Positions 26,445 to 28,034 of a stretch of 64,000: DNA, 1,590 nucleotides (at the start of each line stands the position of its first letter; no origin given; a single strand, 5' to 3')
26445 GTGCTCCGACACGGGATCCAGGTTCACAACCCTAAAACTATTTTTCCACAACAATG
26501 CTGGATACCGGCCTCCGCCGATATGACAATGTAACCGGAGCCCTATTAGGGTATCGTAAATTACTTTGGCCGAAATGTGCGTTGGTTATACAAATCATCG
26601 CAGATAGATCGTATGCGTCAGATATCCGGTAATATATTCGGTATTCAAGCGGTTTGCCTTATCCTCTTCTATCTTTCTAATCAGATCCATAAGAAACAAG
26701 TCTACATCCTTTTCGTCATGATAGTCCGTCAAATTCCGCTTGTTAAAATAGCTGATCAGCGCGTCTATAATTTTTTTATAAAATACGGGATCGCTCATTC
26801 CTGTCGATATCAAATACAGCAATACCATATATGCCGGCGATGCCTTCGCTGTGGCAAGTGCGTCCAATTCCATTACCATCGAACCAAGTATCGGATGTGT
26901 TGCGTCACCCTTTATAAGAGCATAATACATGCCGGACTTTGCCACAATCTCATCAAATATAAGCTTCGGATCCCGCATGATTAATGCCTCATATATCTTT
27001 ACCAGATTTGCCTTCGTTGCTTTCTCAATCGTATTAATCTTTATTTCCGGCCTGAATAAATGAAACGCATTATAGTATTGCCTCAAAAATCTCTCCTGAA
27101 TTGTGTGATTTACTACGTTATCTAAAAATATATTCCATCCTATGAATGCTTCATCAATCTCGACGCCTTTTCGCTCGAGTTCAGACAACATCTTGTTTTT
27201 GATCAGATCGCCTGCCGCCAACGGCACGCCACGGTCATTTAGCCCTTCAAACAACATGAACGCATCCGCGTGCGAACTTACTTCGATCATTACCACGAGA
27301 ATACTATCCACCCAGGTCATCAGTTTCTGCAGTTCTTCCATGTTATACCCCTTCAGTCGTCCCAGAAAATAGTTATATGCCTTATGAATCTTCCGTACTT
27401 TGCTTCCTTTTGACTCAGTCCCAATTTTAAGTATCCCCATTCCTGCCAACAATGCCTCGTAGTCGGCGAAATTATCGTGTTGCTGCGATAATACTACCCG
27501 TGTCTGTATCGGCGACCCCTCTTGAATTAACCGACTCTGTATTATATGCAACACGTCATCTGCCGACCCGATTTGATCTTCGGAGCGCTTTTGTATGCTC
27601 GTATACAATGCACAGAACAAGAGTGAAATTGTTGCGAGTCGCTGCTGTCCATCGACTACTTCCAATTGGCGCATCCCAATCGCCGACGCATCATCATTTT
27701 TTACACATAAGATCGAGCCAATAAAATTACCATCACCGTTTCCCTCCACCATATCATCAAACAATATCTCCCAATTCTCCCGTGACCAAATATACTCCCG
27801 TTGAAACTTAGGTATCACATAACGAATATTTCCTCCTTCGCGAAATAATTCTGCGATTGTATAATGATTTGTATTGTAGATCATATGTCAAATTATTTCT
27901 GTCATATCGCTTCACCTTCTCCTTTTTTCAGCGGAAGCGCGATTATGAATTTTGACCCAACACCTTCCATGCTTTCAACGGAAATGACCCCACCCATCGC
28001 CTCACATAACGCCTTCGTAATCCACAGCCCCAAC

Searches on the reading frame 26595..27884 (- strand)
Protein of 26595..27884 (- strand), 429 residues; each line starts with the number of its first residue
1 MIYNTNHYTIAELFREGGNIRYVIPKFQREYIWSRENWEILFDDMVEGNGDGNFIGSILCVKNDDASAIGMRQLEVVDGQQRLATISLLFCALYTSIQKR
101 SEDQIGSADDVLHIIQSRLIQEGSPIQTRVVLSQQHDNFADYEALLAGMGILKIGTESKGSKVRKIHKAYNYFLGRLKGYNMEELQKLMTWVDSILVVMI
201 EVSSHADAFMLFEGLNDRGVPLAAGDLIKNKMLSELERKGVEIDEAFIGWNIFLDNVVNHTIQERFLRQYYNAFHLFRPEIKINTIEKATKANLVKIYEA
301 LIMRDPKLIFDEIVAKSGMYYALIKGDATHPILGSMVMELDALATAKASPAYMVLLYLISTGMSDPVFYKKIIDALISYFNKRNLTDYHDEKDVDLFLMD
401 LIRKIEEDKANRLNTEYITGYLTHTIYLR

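Call 50: search_protein_families(library=pfam, proteins=[window:26595-27884:-], max_evalue=0.001)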
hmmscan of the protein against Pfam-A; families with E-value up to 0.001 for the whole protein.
window:26595-27884:- (429 aa): 1 family
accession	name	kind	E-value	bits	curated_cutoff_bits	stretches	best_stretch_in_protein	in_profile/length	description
PF03235.19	GmrSD_N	-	4.4e-33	115.5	33.2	1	11-232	2-198/199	GmrSD restriction endonuclease, N-terminal domain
